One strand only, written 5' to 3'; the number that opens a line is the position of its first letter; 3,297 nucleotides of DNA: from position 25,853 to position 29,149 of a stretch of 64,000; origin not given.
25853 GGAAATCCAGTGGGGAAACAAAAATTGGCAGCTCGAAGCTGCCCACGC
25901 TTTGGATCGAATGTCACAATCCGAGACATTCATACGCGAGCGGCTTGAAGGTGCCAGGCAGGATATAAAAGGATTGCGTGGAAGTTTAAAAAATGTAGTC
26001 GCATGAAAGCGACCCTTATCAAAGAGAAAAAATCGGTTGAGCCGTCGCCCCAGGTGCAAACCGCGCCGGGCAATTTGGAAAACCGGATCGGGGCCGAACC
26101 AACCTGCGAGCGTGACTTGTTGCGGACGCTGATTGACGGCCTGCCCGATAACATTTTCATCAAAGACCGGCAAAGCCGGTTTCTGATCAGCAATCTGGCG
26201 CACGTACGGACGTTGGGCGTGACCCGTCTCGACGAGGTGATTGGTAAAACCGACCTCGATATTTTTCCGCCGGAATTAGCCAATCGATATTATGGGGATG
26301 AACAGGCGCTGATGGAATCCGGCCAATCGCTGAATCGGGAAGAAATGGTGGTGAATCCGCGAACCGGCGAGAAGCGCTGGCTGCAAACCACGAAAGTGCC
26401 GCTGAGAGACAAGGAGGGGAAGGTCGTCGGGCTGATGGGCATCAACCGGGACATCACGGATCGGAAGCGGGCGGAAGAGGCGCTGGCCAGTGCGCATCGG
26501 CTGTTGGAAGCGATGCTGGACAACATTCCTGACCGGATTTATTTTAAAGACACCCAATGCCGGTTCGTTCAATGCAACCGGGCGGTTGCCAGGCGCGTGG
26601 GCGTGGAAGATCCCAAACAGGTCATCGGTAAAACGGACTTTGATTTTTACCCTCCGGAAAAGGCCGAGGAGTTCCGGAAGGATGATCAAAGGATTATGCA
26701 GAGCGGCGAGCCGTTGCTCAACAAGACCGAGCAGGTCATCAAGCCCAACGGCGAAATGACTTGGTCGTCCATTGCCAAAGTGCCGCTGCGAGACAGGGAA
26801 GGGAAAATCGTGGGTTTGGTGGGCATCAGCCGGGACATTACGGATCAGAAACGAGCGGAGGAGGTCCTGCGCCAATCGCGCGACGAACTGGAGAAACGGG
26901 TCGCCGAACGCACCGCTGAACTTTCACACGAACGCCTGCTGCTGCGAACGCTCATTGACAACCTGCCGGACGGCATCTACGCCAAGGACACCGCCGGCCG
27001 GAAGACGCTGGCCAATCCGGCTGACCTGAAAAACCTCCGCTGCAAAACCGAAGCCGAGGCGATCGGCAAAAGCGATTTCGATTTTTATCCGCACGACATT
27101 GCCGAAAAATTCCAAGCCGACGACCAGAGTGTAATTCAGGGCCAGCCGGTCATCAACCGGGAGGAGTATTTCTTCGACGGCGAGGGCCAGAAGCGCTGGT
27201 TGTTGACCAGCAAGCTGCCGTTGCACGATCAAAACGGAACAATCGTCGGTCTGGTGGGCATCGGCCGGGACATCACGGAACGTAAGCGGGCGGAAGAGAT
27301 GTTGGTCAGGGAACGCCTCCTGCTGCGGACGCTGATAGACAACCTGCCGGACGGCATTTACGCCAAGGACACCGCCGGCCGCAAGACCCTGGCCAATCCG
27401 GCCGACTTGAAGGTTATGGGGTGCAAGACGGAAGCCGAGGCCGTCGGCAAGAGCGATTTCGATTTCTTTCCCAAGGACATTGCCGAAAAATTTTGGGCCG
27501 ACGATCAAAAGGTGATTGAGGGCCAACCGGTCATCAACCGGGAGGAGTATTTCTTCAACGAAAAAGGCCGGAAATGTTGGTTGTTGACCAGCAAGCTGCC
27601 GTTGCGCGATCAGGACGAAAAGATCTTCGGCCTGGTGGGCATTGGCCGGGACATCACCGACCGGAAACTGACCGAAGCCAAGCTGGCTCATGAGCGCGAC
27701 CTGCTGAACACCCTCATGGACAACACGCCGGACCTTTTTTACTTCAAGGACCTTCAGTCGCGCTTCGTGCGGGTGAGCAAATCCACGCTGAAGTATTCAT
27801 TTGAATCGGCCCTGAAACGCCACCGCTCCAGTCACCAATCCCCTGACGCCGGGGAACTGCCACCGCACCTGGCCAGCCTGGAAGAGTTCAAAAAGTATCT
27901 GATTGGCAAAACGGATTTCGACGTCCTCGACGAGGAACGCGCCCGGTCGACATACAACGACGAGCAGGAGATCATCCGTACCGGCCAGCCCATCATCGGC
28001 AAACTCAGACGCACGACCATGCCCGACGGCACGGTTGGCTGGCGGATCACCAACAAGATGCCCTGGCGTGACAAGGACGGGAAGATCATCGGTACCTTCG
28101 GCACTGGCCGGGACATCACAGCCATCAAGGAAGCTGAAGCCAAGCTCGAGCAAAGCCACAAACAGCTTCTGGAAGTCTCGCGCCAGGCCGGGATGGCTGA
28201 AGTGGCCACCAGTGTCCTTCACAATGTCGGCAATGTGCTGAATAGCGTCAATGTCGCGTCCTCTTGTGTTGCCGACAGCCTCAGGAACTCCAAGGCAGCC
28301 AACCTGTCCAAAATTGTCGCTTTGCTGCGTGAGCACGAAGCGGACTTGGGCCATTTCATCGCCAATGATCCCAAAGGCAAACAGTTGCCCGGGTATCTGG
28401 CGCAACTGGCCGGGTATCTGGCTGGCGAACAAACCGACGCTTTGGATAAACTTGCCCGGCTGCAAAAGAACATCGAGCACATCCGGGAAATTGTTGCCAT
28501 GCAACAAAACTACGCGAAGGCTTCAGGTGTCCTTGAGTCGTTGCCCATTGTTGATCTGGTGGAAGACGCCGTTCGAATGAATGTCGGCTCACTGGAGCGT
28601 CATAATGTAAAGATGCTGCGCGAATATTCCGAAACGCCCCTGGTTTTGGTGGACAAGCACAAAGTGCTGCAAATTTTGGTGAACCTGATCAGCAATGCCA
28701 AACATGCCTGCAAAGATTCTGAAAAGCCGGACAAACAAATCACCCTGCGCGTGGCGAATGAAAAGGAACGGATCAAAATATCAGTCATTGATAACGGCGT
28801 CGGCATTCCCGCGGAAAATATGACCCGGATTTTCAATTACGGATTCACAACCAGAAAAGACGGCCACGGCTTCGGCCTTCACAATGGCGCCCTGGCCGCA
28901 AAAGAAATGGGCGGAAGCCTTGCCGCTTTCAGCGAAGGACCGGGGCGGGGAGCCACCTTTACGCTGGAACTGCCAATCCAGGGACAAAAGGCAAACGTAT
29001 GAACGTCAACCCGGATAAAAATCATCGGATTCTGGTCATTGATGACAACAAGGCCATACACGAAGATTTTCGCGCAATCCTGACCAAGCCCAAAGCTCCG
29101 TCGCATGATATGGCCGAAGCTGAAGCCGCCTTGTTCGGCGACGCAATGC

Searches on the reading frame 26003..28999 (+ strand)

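Call 4: search_protein_families(library=pfam, proteins=[window:26003-28999:+], max_evalue=1)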
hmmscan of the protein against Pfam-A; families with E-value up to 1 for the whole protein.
window:26003-28999:+ (999 aa): 20 families
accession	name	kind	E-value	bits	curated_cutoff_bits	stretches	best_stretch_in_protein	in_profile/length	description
PF08448.16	PAS_4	-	1.7e-101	334.5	23.1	5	172-284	1-110/110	PAS fold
PF00989.32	PAS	-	1.4e-47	160.8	22.6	5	167-279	2-113/113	PAS fold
PF13426.13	PAS_9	-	2.1e-44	150.5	27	4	179-281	4-103/103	PAS domain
PF08447.18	PAS_3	-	8.3e-20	71.3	25.6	2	69-148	10-89/89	PAS fold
PF02518.31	HATPase_c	-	1.5e-18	67.7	26.4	1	884-993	2-110/111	Histidine kinase-, DNA gyrase B-, and HSP90-like ATPase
PF13188.13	PAS_8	-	1.7e-16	59.9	21.8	3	167-221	2-55/65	PAS domain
PF13596.12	PAS_10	-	2.5e-13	51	22.1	2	168-280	1-106/106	PAS domain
PF17203.10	sCache_3_2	-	1.5e-10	41.7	28.4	0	250-282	99-133/140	Single cache domain 3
PF08348.17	PAS_6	-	1e-09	38.7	27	1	113-158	68-113/115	YheO-like PAS domain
PF17202.10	sCache_3_3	-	4.5e-08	33.8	28.8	0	383-426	56-99/107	Single cache domain 3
PF14501.12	HATPase_c_5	-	1.3e-05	25.4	22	1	886-974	4-87/102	GHKL domain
PF17201.10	Cache_3-Cache_2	-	0.0011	18.7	27.7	0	397-426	157-186/299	Cache 3/Cache 2 fusion domain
PF13589.12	HATPase_c_3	-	0.0023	18.4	25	1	892-954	7-64/137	Histidine kinase-, DNA gyrase B-, and HSP90-like ATPase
PF09884.15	DUF2111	-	0.0073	16.8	27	0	118-147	50-79/83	Uncharacterized protein conserved in archaea (DUF2111)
PF14827.12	dCache_3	-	0.0093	16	25.7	0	250-281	207-237/239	Double sensory domain of two-component sensor kinase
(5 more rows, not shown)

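Call 27: search_protein_families(library=ncbifam, proteins=[window:26003-28999:+], max_evalue=0.01)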
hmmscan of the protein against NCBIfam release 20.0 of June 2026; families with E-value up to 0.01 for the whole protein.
window:26003-28999:+ (999 aa): 85 families (the best 25 are shown)
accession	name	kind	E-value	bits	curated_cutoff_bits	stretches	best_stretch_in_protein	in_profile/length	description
NF008302.0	PRK11091.1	equivalog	5.6e-109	365.4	838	6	164-293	153-281/779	aerobic respiration two-component sensor histidine kinase ArcB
TIGR00229.1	sensory_box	domain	4.6e-85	282.1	22.9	5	38-161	5-126/126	PAS domain S-box protein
NF008468.0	PRK11360.1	equivalog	2.8e-55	187.8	646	5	817-997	434-613/616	two-component system sensor histidine kinase AtoS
NF047874.1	MASE3_PAS_HK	subfamily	4.5e-51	174.4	560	5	819-994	452-627/655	MASE3 domain-containing sensor histidine kinase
NF052573.1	HisKinEspAMyxo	equivalog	4.2e-50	170.5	1400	4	811-997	425-616/755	serine histidine kinase EspA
NF041880.1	EPS_EpsF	equivalog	3.9e-47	160.9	900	6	874-991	375-492/492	response regulator EpsF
NF052574.1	HisKinEspCMyxo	equivalog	4.9e-41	140.7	1200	2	809-993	452-638/785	serine histidine kinase EspC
NF041777.1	sens_FixL_Rhizob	equivalog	3.2e-40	138.2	850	4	819-993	315-482/485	sensor protein FixL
NF041831.1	NO_HK_NahK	exception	4.7e-35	120.8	1500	4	257-315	409-467/854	hybrid sensor histidine kinase/response regulator NahK/ErcS'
NF033092.0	HK_WalK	equivalog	1.7e-30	106.2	725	2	864-992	464-594/594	cell wall metabolism sensor histidine kinase WalK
NF046044.1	PnpS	equivalog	3.2e-28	98.9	400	2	818-991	218-390/390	two-component system histidine kinase PnpS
NF053781.1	cdiGMPphdstlr2612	equivalog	8e-28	96.6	1600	2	117-291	666-838/1268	Tlr1612 family c-di-GMP phosphodiesterase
TIGR02938.1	nifL_nitrog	equivalog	1.2e-26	93.3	242.45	3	38-197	4-161/494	nitrogen fixation negative regulator NifL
NF008298.1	PRK11086.1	subfamily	6.5e-25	87.6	520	1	886-995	422-528/529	DcuS/MalK family sensor histidine kinase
NF011627.0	PRK15053.1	equivalog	2.9e-20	72.4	656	1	883-991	428-538/552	sensor histidine kinase DpiB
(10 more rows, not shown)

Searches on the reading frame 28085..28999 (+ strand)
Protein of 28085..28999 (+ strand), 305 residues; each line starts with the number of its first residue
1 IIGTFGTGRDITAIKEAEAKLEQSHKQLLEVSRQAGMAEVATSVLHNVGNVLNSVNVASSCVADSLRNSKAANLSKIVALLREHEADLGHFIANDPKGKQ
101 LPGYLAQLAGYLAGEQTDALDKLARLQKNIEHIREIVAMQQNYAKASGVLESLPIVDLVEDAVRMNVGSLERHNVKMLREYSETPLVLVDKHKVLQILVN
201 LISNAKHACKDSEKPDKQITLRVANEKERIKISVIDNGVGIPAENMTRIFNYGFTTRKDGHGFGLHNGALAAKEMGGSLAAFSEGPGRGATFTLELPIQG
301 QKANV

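Call 23: search_solved_structures(query=window:28085-28999:+, max_evalue=0.01, show_alignments=2)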
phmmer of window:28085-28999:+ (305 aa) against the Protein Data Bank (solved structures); distinct sequences matched with E-value up to 0.01: 44.
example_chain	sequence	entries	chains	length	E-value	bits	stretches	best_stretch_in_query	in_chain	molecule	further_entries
8a3u_A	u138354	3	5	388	3.6e-17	65.7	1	125-298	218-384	Putative Sensory box protein,Sensor protein FixL | Putative Sensory box protein,Putative Sensory box protein,Sensor protein FixL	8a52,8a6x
8a7f_A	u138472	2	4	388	3.9e-17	65.6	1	125-298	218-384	Putative Sensory box protein,Sensor protein FixL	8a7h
4gcz_A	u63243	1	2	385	1.1e-16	64.2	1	127-299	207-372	Blue-light photoreceptor, Sensor protein fixL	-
9jfj_A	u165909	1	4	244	1.4e-12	50.7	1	76-299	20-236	Sensor histidine kinase ZraS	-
7z8n_A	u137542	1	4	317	3.4e-11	46.1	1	116-298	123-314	Histidine kinase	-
9p6i_A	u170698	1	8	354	8.5e-11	44.8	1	148-301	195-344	histidine kinase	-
8vc9_A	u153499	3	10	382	1.8e-10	43.8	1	192-298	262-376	Leptospira virulence regulator B (LvrB) | histidine kinase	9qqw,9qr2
9qjg_A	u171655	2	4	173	6.2e-10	42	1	192-298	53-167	histidine kinase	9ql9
3sl2_A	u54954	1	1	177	7.8e-10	41.7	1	172-299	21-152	Sensor histidine kinase yycG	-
4jas_A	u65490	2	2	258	1e-09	41.3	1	150-297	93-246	Histidine kinase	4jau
2c2a_A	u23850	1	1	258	1.4e-09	40.9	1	150-297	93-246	SENSOR HISTIDINE KINASE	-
3dge_A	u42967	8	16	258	1.4e-09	40.9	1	150-297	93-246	Sensor protein | Histidine kinase | Sensor histidine kinase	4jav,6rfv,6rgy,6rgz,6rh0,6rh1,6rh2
5uht_A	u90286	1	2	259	1.4e-09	40.9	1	150-297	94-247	Sensor histidine kinase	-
6azr_A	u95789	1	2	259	1.4e-09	40.8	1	150-297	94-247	Sensor histidine kinase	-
6rh7_A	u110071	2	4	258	1.5e-09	40.8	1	150-297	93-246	Sensor histidine kinase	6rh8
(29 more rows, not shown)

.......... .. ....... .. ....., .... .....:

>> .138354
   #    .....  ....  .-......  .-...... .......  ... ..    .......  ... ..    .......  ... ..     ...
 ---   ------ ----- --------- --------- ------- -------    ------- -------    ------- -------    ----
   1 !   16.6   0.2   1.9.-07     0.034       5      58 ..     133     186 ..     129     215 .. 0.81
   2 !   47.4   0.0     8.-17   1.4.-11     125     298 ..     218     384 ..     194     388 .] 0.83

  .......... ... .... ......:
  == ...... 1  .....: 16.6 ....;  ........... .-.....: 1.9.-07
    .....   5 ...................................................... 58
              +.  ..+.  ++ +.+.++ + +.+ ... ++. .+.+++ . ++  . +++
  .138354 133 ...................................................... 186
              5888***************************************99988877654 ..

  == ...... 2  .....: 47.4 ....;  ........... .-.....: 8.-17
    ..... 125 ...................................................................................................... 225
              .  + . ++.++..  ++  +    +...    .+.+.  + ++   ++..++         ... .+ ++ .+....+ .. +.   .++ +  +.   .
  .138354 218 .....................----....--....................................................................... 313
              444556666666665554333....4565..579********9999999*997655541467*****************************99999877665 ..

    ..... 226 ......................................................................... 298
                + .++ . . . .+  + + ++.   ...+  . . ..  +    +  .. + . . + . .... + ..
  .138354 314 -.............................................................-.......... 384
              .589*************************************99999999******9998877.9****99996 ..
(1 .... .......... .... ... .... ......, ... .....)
